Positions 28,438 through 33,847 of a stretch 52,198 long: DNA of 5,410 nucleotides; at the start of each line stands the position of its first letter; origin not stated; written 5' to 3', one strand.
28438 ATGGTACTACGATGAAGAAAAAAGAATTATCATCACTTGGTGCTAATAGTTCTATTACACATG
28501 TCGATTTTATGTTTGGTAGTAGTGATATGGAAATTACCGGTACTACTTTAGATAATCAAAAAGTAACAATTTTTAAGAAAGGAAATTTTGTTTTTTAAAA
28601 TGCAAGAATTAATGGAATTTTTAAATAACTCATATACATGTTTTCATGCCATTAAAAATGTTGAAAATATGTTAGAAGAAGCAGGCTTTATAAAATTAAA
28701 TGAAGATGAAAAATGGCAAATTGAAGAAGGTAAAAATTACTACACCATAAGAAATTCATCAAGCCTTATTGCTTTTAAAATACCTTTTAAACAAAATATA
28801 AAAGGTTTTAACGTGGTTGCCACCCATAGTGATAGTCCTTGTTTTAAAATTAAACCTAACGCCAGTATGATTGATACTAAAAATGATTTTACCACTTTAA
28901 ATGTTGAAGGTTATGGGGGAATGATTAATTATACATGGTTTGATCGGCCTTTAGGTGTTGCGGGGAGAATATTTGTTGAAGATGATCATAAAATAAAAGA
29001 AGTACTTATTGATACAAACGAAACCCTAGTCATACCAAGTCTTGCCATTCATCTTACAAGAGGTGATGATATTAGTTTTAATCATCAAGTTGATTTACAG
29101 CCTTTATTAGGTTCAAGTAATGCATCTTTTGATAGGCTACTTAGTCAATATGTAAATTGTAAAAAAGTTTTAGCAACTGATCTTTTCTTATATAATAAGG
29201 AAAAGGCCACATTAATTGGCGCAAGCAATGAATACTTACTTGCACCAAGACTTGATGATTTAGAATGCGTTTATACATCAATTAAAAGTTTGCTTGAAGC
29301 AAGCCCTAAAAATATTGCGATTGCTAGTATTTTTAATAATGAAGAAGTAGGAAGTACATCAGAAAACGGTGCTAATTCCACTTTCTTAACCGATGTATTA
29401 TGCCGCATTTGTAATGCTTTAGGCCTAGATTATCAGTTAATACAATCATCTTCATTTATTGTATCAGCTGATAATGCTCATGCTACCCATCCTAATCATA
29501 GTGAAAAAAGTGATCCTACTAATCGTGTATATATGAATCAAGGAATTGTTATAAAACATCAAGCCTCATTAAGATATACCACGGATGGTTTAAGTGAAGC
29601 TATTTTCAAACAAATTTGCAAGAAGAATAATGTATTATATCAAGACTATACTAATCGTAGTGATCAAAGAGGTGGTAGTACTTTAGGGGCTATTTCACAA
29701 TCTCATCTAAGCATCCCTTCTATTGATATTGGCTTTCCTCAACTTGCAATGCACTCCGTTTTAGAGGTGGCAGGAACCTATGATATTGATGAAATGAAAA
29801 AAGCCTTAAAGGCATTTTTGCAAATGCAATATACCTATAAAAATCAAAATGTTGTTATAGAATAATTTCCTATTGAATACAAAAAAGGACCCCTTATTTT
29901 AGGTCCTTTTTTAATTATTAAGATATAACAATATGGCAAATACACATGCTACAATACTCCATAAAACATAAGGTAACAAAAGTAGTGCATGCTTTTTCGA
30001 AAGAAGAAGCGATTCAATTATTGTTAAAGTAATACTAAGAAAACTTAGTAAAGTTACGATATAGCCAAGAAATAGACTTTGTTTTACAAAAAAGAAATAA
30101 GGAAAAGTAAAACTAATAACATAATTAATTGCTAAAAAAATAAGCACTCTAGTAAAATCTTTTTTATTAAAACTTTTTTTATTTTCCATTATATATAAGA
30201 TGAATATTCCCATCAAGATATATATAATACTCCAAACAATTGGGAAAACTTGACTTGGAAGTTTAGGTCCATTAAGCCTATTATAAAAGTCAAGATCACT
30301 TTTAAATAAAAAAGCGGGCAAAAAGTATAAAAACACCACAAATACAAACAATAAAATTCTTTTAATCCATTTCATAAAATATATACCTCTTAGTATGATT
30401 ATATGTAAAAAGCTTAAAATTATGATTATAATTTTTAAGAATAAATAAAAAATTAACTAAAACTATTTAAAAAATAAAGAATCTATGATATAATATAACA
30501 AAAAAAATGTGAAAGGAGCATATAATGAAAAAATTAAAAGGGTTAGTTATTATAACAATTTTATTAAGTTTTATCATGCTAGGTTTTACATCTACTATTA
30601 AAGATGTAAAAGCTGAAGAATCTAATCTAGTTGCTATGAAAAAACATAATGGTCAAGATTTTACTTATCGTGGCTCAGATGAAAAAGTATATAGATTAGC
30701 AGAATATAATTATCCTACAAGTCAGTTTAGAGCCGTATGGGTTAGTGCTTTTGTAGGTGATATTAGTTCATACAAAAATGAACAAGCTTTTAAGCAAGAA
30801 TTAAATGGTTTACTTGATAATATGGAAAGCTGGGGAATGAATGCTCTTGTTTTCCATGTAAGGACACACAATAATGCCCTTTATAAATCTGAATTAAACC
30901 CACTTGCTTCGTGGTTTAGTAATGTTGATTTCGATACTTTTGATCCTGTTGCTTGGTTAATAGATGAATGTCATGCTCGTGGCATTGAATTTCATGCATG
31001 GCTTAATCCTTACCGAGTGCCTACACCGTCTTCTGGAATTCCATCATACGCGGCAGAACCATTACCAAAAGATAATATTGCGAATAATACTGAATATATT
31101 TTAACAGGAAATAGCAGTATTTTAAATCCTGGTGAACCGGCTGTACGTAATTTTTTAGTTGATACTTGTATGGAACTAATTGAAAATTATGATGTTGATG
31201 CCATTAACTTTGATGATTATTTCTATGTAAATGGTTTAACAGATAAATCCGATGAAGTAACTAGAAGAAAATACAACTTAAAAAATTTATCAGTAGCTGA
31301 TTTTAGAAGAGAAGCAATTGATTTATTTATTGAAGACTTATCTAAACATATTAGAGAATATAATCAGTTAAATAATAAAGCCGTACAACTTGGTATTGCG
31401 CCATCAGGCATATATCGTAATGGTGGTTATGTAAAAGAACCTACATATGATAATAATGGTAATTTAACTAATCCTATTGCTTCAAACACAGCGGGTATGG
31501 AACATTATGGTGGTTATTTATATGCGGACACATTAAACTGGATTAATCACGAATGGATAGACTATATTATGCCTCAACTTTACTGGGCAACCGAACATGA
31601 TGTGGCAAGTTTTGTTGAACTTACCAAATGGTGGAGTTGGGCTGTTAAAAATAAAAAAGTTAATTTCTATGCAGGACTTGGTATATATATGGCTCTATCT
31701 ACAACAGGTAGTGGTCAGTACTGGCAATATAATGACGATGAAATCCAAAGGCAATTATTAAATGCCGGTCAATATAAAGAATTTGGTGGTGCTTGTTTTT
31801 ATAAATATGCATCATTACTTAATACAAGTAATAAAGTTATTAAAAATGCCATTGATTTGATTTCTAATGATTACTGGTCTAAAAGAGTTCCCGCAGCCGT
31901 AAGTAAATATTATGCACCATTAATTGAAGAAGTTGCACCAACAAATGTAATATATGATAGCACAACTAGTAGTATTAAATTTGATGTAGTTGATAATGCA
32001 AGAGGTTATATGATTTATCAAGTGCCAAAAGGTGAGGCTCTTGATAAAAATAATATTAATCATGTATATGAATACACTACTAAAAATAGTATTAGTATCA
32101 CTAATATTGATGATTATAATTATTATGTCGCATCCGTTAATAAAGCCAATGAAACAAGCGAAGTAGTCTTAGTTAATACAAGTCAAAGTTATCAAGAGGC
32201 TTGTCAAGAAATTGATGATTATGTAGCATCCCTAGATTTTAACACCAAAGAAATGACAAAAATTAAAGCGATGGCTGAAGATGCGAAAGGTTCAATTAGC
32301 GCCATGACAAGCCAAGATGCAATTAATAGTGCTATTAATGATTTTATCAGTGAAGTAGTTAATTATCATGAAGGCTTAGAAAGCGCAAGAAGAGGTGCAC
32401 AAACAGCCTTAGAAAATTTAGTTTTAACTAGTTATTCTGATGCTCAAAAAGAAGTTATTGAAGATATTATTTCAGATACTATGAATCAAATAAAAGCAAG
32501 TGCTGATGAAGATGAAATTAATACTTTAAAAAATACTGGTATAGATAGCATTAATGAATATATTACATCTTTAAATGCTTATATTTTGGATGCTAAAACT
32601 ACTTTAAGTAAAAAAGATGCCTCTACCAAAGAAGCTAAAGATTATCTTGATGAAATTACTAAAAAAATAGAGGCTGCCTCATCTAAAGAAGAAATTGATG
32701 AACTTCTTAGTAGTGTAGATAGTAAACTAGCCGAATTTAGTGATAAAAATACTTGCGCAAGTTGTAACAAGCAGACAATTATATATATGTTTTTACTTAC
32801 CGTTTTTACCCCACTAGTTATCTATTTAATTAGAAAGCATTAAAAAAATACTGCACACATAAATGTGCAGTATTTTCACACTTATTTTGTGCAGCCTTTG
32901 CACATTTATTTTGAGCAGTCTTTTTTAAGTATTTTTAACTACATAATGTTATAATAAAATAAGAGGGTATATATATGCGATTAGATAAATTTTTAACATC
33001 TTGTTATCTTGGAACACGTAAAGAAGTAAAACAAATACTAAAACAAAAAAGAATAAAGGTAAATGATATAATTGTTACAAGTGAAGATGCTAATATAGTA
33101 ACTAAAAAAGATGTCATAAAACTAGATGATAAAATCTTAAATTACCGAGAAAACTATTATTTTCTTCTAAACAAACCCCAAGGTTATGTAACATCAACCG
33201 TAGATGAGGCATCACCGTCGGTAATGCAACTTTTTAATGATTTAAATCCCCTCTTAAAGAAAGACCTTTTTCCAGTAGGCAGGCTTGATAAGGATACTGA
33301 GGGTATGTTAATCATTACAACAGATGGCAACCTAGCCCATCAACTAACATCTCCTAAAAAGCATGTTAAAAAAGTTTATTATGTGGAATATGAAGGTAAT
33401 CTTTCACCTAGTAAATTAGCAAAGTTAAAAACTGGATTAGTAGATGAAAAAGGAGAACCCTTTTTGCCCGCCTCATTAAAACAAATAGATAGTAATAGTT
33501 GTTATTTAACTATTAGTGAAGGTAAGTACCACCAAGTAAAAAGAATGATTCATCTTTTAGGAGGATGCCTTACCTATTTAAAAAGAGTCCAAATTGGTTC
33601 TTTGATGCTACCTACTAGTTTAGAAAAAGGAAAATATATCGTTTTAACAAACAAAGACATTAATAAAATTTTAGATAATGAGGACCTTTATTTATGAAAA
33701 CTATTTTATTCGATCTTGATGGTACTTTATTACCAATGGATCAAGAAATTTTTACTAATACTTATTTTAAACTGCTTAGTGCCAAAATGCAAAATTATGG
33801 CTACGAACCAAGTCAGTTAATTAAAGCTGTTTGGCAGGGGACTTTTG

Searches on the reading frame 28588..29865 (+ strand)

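Call 13: search_protein_families(library=pfam, proteins=[window:28588-29865:+], max_evalue=0.001)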
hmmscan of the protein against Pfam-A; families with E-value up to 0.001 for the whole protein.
window:28588-29865:+ (425 aa): 2 families
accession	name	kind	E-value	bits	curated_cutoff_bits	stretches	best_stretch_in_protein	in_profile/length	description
PF02127.20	Peptidase_M18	-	4.6e-114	382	24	1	11-410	1-431/432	Aminopeptidase I zinc metalloprotease (M18)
PF05343.19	Peptidase_M42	-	3.8e-08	33.2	23.2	1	294-405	188-291/292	M42 glutamyl aminopeptidase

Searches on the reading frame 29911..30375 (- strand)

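Call 13: search_protein_families(library=pfam, proteins=[window:29911-30375:-], max_evalue=0.001)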
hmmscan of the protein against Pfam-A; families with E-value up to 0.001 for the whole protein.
window:29911-30375:- (154 aa): 1 family
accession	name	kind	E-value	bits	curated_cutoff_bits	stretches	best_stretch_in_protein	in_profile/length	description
PF03073.20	TspO_MBR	-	4.4e-20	72.3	24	1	13-148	5-141/145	TspO/MBR family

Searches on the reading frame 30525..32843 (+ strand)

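Call 13: search_protein_families(library=pfam, proteins=[window:30525-32843:+], max_evalue=0.001)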
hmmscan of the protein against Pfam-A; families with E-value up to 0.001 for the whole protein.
window:30525-32843:+ (772 aa): 1 family
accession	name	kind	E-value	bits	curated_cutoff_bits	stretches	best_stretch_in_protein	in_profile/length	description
PF02638.21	GHL10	-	9.1e-40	137.1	27.9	1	68-389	2-298/311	Glycosyl hydrolase-like 10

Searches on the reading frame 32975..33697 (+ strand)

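Call 13: search_protein_families(library=pfam, proteins=[window:32975-33697:+], max_evalue=0.001)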
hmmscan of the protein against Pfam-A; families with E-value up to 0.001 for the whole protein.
window:32975-33697:+ (240 aa): 2 families
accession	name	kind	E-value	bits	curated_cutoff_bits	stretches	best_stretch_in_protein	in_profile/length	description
PF00849.27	PseudoU_synth_2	-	1.8e-20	74.2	26.8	1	61-193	1-151/152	RNA pseudouridylate synthase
PF01479.30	S4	-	1.2e-06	28.6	22.8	1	1-36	1-37/48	S4 domain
